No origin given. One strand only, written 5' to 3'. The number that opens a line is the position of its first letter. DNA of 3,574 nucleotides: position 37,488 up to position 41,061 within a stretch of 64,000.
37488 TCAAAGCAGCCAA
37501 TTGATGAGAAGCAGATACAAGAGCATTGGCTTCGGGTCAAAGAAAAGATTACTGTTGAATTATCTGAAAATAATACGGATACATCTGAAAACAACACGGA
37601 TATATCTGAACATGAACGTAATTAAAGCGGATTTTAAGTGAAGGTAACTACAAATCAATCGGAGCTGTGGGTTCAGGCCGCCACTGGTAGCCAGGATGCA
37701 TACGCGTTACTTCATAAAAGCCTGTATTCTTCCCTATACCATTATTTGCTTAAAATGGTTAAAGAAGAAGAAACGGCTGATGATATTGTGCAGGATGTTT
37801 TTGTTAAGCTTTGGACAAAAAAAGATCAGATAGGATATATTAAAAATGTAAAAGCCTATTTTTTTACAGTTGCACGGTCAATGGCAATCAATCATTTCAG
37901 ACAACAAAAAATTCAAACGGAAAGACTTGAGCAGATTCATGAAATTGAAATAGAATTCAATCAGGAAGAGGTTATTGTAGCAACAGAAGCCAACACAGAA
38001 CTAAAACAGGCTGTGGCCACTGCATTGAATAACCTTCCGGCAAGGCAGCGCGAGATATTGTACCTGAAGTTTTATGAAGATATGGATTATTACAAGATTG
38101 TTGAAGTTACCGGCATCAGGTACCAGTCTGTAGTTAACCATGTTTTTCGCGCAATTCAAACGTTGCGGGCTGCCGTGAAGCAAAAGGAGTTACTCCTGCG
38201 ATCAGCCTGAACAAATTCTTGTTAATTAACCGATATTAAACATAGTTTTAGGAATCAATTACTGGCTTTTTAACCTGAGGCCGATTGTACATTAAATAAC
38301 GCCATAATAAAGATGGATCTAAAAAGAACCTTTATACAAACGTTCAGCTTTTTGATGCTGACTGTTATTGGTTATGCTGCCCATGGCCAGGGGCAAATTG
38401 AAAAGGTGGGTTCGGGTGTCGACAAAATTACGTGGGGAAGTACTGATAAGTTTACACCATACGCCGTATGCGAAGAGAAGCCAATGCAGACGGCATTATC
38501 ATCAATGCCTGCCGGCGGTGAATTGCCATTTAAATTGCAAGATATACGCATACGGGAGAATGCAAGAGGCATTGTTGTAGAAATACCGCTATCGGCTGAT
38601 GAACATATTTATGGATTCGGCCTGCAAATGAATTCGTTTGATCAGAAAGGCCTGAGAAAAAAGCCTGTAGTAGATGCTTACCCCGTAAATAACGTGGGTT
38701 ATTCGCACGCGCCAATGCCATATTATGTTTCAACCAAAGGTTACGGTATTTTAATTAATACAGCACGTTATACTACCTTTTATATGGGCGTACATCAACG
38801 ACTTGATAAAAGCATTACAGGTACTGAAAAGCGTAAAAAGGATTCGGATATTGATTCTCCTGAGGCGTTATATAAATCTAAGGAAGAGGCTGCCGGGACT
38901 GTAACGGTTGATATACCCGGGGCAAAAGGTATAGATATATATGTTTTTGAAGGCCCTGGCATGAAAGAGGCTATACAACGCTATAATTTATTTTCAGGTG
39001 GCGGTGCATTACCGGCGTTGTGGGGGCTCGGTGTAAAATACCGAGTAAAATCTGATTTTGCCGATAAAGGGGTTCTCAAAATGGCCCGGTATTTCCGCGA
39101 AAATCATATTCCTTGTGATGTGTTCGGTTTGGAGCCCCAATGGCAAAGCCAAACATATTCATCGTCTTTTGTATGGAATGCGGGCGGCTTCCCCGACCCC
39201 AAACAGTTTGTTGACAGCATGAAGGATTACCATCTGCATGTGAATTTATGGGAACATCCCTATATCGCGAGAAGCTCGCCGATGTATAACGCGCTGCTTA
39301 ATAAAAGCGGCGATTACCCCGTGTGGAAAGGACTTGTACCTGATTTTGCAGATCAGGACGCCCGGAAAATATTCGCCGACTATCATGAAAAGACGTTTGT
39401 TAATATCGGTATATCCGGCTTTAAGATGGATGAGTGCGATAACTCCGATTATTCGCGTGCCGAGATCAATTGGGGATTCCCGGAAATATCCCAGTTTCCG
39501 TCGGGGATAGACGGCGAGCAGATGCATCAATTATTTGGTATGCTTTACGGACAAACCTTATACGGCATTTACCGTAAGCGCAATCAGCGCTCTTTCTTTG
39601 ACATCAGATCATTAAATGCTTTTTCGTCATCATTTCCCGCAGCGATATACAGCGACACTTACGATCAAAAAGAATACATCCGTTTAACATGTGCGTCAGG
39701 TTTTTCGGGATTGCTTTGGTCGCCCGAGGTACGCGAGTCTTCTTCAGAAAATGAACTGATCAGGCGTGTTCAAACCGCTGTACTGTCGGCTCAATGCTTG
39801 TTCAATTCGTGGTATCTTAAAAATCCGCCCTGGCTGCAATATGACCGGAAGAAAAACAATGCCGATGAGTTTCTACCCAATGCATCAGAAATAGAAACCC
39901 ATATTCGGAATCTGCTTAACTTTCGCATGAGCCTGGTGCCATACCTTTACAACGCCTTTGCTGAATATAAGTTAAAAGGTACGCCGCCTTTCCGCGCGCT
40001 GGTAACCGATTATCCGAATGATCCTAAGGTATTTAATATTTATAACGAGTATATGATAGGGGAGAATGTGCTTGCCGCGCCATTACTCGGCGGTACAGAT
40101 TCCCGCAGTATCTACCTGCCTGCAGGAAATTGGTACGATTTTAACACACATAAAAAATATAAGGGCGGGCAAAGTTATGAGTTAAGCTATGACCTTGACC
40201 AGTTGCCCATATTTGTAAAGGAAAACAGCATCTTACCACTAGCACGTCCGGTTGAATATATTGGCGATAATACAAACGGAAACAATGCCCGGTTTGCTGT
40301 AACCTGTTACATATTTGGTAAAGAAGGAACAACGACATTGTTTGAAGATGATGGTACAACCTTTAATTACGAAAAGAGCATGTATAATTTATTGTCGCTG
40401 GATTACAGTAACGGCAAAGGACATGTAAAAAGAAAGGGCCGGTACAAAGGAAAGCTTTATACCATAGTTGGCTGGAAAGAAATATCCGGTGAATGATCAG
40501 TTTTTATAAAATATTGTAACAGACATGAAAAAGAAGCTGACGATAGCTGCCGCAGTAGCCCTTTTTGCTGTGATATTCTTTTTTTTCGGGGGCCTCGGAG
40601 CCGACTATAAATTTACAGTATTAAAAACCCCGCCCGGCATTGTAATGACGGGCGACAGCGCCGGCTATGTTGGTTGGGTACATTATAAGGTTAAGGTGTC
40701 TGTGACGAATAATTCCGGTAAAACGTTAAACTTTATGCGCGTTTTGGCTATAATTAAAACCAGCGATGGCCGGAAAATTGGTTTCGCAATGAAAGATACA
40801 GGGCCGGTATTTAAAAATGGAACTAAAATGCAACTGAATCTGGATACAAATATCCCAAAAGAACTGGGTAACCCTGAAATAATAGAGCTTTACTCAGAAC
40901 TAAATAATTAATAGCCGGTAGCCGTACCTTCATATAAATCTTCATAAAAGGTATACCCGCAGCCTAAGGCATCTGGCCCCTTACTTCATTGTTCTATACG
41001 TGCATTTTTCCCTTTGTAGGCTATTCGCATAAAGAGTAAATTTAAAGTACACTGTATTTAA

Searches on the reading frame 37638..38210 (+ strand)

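Call 5: search_protein_families(library=pfam, proteins=[window:37638-38210:+])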
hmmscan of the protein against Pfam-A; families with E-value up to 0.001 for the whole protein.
window:37638-38210:+ (190 aa): 3 families
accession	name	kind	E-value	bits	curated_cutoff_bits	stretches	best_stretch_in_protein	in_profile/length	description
PF04542.20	Sigma70_r2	-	4.3e-12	46.1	24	1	27-91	3-69/71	Sigma-70 region 2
PF08281.18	Sigma70_r4_2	-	2e-11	43.8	25.7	1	124-176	2-54/54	Sigma-70, region 4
PF04545.22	Sigma70_r4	-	1.6e-05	24.8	24.1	1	129-177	1-49/50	Sigma-70, region 4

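Call 16: search_protein_families(library=ncbifam, proteins=[window:37638-38210:+], max_evalue=0.01)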
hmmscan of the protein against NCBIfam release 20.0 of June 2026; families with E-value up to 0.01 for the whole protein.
window:37638-38210:+ (190 aa): 102 families (the best 25 are shown)
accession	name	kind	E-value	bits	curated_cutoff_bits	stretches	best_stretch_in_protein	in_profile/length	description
TIGR02985.1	Sig70_bacteroi1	subfamily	1.2e-31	110.1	126.4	1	21-179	2-161/162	RNA polymerase sigma-70 factor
NF058625.1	sigma_PG0214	equivalog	1e-29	103.4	130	1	27-183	11-164/170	GFO_1088 family ECF-type sigma factor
TIGR02937.1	sigma70-ECF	superfamily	1.2e-27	96.6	42.9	1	21-178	2-163/165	sigma-70 family RNA polymerase sigma factor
NF009172.0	PRK12519.1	subfamily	3e-25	88.9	222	1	6-182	15-191/194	RNA polymerase sigma factor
TIGR02983.1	SigE-fam_strep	subfamily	2.6e-24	85.9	141.55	1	18-182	4-160/162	SigE family RNA polymerase sigma factor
NF009166.1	PRK12513.1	equivalog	3.7e-23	82.2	206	1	8-183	10-189/193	RNA polymerase sigma factor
TIGR02950.1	SigM_subfam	subfamily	3.9e-20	72.3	147.95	1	27-180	7-158/159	RNA polymerase sigma factor, SigM family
TIGR02952.1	Sig70_famx2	equivalog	1.9e-19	70.2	206.45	1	15-178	6-168/170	ECF subfamily RNA polymerase sigma factor, BldN family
NF007227.0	PRK09645.1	subfamily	2.1e-19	70.1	202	1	22-182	15-172/177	sigma-70 family RNA polymerase sigma factor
NF009168.0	PRK12515.1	subfamily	4.6e-19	68.6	236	1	4-182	6-181/189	RNA polymerase sigma factor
NF004113.0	PRK05602.1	equivalog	6.3e-18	65.2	208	1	6-184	31-205/211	RNA polymerase sigma factor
NF006550.0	PRK09047.1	equivalog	1.2e-17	64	173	1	40-184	32-191/194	RNA polymerase sigma factor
TIGR02989.1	Sig-70_gvs1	subfamily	1.9e-17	63.6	124.55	1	30-178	11-156/158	RNA polymerase sigma-70 factor, Rhodopirellula/Verrucomicrobium family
NF007216.0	PRK09638.1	equivalog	3.5e-17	62.7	194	1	6-184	4-178/180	RNA polymerase sigma factor SigY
TIGR02959.1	SigZ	equivalog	6.4e-17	61.9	168.65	1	30-180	5-148/170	RNA polymerase sigma factor SigZ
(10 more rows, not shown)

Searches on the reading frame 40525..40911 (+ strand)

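Call 5: search_protein_families(library=pfam, proteins=[window:40525-40911:+])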
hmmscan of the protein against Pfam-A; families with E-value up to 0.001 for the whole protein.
window:40525-40911:+ (128 aa): 0 families

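Call 16: search_protein_families(library=ncbifam, proteins=[window:40525-40911:+], max_evalue=0.01)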
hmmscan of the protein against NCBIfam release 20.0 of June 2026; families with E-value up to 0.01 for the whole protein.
window:40525-40911:+ (128 aa): 0 families

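Call 49: search_protein_families(library=pfam, proteins=[window:40525-40911:+], max_evalue=10)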
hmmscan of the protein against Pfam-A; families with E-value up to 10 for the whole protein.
window:40525-40911:+ (128 aa): 1 family
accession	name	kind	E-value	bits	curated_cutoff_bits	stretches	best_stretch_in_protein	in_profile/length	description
PF23273.1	DUF7076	-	0.021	15.3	27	1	53-108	37-90/119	Domain of unknown function (DUF7076)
